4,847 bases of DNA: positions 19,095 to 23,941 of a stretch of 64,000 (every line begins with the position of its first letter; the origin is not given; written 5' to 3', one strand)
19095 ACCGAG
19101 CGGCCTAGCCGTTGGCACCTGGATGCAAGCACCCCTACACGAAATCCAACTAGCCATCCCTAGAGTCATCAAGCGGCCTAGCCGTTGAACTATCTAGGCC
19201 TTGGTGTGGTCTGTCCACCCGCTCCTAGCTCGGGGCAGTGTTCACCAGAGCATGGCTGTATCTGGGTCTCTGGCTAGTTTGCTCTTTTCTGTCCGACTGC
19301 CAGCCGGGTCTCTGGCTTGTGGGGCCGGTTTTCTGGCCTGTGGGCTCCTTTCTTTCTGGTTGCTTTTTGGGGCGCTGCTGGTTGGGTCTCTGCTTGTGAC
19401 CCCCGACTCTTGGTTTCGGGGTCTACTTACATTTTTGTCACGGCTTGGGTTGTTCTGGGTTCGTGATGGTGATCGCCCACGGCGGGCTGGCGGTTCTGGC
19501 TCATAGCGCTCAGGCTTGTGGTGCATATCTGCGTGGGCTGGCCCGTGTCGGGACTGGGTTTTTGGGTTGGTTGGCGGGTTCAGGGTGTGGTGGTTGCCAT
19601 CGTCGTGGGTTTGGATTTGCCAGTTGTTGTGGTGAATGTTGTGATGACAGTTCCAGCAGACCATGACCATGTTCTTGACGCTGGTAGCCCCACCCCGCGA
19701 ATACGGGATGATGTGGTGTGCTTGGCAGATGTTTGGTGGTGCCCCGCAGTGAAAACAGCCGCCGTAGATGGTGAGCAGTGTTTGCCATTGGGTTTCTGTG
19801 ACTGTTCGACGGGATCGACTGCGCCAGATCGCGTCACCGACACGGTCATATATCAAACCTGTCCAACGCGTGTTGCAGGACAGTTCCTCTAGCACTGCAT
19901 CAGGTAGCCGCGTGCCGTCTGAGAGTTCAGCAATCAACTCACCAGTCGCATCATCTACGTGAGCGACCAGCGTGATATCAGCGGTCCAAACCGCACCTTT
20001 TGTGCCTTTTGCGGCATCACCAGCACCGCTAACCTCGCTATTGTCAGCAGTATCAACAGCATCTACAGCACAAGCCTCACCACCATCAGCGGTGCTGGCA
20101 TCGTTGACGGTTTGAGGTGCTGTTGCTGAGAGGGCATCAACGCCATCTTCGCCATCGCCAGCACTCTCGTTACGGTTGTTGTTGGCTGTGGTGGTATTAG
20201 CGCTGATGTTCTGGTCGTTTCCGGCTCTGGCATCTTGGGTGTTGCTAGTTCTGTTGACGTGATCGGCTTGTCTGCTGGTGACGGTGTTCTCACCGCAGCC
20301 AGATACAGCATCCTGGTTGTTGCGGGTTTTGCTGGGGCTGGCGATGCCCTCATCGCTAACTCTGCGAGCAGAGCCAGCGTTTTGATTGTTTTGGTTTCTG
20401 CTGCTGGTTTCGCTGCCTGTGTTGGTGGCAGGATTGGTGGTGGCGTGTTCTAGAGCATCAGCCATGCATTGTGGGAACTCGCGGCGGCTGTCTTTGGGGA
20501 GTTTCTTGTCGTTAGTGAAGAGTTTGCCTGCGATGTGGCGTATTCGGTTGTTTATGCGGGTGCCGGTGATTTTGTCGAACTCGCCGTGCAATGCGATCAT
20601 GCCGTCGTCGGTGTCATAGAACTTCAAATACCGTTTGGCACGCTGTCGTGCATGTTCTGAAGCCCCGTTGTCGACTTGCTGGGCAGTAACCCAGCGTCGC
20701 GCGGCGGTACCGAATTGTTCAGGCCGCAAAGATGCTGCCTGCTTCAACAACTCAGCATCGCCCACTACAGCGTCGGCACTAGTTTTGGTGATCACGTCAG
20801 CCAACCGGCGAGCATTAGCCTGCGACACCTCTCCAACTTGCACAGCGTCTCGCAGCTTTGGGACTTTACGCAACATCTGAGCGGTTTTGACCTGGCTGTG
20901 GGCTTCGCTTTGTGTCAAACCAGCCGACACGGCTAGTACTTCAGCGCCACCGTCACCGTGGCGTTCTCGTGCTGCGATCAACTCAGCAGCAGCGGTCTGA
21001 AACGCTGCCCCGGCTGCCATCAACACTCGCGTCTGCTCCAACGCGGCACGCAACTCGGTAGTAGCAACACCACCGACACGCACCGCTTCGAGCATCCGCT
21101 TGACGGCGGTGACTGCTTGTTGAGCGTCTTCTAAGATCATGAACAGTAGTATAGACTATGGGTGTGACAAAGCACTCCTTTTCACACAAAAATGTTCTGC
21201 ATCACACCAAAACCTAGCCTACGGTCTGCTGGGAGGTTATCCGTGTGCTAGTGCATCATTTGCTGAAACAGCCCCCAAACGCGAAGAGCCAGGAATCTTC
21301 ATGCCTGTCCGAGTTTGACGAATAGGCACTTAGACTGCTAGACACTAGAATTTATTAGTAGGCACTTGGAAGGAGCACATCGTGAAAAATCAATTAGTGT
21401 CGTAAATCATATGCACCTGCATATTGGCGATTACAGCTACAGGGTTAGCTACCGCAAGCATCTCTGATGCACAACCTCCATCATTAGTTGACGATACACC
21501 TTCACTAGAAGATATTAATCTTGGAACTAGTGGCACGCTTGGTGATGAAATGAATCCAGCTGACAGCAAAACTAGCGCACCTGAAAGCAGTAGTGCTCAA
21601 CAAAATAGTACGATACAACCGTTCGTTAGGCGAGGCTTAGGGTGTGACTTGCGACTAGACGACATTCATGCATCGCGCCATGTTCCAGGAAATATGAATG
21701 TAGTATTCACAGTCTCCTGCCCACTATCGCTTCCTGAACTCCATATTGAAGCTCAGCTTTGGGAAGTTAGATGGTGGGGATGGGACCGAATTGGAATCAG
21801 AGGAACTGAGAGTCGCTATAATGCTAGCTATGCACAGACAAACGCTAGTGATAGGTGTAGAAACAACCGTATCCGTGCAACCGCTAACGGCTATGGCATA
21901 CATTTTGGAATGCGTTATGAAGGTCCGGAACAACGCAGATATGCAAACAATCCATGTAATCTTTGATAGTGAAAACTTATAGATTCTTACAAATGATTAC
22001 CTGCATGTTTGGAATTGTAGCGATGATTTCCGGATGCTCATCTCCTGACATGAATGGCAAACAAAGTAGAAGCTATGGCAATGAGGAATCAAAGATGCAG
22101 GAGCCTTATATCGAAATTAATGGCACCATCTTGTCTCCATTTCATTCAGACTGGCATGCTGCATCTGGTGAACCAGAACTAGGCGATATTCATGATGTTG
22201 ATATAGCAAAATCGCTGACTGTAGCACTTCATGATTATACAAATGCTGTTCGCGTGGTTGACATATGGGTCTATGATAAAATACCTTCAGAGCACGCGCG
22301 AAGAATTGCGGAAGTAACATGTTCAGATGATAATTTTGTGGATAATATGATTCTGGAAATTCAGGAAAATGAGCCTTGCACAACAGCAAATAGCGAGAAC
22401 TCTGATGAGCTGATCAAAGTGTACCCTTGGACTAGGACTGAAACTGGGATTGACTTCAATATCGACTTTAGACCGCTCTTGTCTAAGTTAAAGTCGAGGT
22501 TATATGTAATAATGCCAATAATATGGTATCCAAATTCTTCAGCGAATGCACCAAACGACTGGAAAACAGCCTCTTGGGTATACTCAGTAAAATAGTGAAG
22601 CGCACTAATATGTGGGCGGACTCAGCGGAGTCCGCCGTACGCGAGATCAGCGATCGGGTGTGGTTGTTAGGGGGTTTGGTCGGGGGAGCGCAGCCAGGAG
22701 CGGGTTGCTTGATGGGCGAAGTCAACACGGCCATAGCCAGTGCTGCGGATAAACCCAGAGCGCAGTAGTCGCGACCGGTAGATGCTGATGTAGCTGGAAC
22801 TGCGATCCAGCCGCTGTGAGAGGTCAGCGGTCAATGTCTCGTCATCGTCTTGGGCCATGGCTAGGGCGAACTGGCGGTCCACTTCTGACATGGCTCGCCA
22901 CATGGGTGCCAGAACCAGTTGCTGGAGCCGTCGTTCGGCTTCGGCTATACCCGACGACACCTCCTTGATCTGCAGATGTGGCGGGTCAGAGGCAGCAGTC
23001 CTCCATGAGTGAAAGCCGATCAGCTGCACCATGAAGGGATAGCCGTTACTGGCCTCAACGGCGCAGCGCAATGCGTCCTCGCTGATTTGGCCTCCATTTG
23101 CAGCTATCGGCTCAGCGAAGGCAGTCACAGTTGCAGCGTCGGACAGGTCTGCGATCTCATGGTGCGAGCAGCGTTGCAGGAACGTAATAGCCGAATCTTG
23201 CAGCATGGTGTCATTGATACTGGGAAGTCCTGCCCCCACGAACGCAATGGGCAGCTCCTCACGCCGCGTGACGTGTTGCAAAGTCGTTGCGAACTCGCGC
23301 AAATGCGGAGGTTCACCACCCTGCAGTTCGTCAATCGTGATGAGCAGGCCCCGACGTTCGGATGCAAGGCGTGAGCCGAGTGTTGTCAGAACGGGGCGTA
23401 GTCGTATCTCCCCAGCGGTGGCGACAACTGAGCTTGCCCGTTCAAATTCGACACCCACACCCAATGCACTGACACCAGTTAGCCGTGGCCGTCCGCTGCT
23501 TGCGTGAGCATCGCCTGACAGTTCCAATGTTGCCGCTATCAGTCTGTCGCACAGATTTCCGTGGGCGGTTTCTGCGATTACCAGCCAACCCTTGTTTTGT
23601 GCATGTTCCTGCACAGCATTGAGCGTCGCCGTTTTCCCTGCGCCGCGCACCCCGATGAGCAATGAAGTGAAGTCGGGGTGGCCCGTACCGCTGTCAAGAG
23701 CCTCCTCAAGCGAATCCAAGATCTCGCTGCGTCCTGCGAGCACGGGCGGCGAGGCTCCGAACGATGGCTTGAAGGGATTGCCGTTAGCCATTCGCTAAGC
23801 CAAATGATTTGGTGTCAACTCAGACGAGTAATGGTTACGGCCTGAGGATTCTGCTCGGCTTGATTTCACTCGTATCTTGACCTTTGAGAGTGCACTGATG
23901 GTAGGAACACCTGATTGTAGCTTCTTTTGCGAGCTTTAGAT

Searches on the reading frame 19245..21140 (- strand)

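Call 18: search_protein_families(library=pfam, proteins=[window:19245-21140:-], max_evalue=0.001)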
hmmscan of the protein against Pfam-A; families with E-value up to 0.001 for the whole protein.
window:19245-21140:- (632 aa): 2 families
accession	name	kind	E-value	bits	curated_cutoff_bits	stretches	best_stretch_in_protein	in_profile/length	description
PF01844.29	HNH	-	4.8e-08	33.5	21.4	1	462-504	1-46/47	HNH endonuclease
PF14279.12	HNH_5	-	9.2e-05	22.7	27.5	1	462-505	1-46/56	HNH endonuclease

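Call 89: search_protein_families(library=padloc, proteins=[window:19245-21140:-], max_evalue=0.001)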
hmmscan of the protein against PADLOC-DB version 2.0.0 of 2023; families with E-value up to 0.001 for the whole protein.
window:19245-21140:- (632 aa): 1 family
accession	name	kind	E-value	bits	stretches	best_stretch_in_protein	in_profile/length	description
PDLC03656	mREase_IV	-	1.2e-05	23.2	1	472-505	225-258/277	Type IV methyl-directed restriction enzyme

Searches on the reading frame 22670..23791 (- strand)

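Call 10: search_protein_families(library=pfam, proteins=[window:22670-23791:-], max_evalue=0.001)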
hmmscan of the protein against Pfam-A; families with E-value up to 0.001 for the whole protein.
window:22670-23791:- (374 aa): 3 families
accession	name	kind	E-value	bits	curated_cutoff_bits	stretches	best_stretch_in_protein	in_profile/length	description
PF13191.12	AAA_16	-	4.5e-11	44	32.6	1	18-175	2-160/167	AAA ATPase domain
PF13604.12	AAA_30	-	6e-05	23.3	27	1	31-84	9-62/191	AAA domain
PF13401.12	AAA_22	-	0.00014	22.7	27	1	44-187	9-123/130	AAA domain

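Call 89: search_protein_families(library=padloc, proteins=[window:22670-23791:-], max_evalue=0.001)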
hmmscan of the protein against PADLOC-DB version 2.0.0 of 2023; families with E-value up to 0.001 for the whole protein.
window:22670-23791:- (374 aa): 0 families
